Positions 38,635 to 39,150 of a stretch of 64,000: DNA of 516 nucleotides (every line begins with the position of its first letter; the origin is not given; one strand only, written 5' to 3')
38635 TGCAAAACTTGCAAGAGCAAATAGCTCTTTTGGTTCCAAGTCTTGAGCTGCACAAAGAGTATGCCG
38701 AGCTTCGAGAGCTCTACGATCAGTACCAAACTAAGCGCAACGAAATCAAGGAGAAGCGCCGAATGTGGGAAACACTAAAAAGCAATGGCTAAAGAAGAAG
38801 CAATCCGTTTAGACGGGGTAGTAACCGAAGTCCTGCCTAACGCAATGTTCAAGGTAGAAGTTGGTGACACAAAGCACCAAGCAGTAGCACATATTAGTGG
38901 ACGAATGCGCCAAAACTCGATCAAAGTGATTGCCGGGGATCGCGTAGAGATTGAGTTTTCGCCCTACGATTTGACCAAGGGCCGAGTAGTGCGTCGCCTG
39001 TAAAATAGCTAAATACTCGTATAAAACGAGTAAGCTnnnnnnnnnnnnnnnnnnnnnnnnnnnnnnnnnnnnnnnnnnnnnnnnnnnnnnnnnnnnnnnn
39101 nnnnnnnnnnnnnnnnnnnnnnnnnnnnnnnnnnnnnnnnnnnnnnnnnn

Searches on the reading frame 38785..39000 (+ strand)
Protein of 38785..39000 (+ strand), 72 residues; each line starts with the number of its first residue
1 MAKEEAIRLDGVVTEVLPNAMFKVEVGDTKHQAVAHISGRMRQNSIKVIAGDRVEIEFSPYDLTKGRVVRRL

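Call 80: search_solved_structures(query=window:38785-39000:+, max_evalue=0.001)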
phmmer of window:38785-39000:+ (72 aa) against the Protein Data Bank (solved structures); distinct sequences matched with E-value up to 0.001: 12.
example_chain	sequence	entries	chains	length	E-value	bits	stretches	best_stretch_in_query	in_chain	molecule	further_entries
2n8n_A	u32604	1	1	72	9.7e-22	79.3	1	1-71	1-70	Translation initiation factor IF-1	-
6c00_A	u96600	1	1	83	2.6e-21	77.9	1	1-70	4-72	Translation initiation factor IF-1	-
9fco_I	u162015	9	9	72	6e-21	76.8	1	1-71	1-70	Translation initiation factor IF-1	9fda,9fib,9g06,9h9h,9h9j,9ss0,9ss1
4ql5_A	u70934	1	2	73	2.7e-20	74.7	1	1-71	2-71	Translation initiation factor IF-1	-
1ah9_A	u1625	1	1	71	2.9e-20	74.7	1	2-71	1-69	INITIATION FACTOR 1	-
2n78_A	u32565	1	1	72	3.5e-20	74.4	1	1-71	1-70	Translation initiation factor IF-1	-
3i4o_A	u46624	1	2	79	1.7e-19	72.2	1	3-71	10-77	Translation initiation factor IF-1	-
5lmn_W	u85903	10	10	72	2.2e-18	68.7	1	1-71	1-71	Translation initiation factor IF-1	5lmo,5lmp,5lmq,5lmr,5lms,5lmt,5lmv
1hr0_W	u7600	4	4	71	4.6e-18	67.7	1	4-71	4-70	TRANSLATION INITIATION FACTOR | translation Initiation Factor 1 | Translation initiation factor IF-1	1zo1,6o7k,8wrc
9dcn_A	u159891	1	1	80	1.2e-17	66.4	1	1-71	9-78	Translation initiation factor IF-1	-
2n3s_A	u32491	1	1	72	1.2e-16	63.2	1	1-71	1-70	Translation initiation factor IF-1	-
2nch_A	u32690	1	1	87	3.9e-14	55.4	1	7-72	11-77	Translation initiation factor IF-1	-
